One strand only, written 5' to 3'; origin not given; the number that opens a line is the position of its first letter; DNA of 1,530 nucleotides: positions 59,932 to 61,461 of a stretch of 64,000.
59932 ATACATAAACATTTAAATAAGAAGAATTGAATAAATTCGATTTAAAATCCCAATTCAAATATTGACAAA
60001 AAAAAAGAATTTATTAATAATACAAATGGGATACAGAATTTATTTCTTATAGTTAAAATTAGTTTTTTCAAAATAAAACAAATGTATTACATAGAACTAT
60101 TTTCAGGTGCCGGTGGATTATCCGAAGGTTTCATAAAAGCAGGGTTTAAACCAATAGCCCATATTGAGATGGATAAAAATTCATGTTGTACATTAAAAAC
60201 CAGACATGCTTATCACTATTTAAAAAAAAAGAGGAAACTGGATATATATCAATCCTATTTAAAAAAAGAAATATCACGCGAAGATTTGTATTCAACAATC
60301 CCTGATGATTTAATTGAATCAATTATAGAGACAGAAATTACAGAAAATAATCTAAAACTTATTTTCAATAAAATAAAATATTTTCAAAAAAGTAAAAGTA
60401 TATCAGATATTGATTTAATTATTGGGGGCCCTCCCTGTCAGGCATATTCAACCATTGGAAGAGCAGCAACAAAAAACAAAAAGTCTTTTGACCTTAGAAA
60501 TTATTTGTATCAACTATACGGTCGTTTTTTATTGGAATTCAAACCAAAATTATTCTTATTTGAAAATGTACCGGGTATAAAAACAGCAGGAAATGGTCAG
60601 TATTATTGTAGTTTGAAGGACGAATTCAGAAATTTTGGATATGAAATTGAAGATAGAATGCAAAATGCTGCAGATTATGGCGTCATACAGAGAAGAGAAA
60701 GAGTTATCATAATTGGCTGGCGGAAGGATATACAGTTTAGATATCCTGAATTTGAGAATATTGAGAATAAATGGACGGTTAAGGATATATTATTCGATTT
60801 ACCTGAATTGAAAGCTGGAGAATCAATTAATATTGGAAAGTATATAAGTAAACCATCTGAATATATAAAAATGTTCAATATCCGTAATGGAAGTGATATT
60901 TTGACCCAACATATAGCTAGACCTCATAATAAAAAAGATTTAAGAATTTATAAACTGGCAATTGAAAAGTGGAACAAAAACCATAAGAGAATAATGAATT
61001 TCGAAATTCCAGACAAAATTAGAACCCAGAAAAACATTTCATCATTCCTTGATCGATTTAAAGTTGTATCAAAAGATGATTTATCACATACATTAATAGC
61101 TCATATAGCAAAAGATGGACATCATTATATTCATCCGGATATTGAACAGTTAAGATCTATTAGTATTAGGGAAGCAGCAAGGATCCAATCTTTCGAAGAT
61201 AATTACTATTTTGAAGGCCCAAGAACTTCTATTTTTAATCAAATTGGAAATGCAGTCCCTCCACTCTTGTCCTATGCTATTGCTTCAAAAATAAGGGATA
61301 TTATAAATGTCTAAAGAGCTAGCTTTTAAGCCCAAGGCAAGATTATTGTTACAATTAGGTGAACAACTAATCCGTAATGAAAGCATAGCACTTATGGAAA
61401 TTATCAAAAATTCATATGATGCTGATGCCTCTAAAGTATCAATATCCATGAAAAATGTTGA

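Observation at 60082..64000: Translationally coupled C5-methyltransferase / dual-GHKL ATPase / receiver-domain operon: candidate undescribed DNA-modification-linked defense or epigenetic signalling system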

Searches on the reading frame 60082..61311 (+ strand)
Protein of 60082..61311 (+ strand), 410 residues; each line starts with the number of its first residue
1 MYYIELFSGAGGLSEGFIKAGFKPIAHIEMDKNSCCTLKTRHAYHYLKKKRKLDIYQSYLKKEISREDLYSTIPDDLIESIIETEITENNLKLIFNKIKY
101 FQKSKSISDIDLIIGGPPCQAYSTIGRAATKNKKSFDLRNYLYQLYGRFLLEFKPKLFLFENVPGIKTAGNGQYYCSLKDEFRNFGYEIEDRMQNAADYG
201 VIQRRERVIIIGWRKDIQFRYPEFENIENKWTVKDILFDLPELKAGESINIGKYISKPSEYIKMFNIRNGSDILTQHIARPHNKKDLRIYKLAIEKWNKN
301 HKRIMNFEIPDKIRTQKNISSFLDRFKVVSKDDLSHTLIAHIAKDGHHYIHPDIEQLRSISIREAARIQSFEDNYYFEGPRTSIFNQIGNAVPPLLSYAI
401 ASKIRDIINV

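Call 9: search_protein_families(library=pfam, proteins=[window:60082-61311:+], max_evalue=1)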
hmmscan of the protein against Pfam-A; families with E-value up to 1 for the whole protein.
window:60082-61311:+ (410 aa): 2 families
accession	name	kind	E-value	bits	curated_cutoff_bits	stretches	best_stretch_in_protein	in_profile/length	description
PF00145.23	DNA_methylase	-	2.4e-60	205.1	22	2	89-404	41-322/324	C-5 cytosine-specific DNA methylase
PF09445.16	Methyltransf_15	-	0.014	15.4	22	1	3-119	4-81/165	RNA cap guanine-N2 methyltransferase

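Call 10: search_protein_families(library=padloc, proteins=[window:60082-61311:+], max_evalue=1)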
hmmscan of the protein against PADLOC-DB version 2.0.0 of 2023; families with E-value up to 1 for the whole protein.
window:60082-61311:+ (410 aa): 62 families (the best 25 are shown)
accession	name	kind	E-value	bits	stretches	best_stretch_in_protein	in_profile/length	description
PDLC02649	DrmMII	-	1.5e-164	545.9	1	1-408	5-418/422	DrmMII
PDLC03232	MTase_II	-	2e-107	357.8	1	3-409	6-461/465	Type II methyltransferase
PDLC03234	MTase_II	-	1.2e-83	279.5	1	1-409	5-367/375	Type II methyltransferase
PDLC03378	MTase_II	-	8.5e-78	260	2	91-408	47-330/344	Type II methyltransferase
PDLC03326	MTase_II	-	1.8e-74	249.4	2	101-409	67-377/412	Type II methyltransferase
PDLC00033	DruM2|DruM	-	3.1e-60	202.4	1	3-408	24-364/368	DNA cytosine methylase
PDLC02656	DrmMII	-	1.3e-57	193.8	2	253-404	311-465/491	DrmMII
PDLC02648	DrmMII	-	2.4e-57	192.8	2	94-404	81-447/468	DrmMII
PDLC03237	MTase_II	-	1.8e-53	179.7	2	4-218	797-973/1036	Type II methyltransferase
PDLC00026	DruM2|DruM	-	1.3e-52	177.4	1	3-408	7-318/336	DNA cytosine methylase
PDLC03272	MTase_II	-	8.9e-52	174.6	1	3-409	77-391/407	Type II methyltransferase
PDLC00027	DruM2|DruM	-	3.6e-49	166.1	2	93-404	58-347/361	DNA cytosine methylase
PDLC00031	DruM2|DruM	-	2.5e-46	156.4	2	4-231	15-189/361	DNA cytosine methylase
PDLC03307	MTase_II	-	1.7e-45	153.9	3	179-408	155-369/382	Type II methyltransferase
PDLC03381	MTase_II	-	1.2e-43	147.6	2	2-266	150-378/396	Type II methyltransferase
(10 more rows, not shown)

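Call 11: search_protein_families(library=ncbifam, proteins=[window:60082-61311:+], max_evalue=1)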
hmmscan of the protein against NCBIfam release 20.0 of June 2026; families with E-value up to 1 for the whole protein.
window:60082-61311:+ (410 aa): 2 families
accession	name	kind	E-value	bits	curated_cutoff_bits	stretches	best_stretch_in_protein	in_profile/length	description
TIGR00675.1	dcm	superfamily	2.8e-50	171.8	100.65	1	3-404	1-329/329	DNA (cytosine-5-)-methyltransferase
NF007772.0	PRK10458.1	subfamily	3.2e-13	49.1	710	1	3-221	91-294/472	DNA cytosine methylase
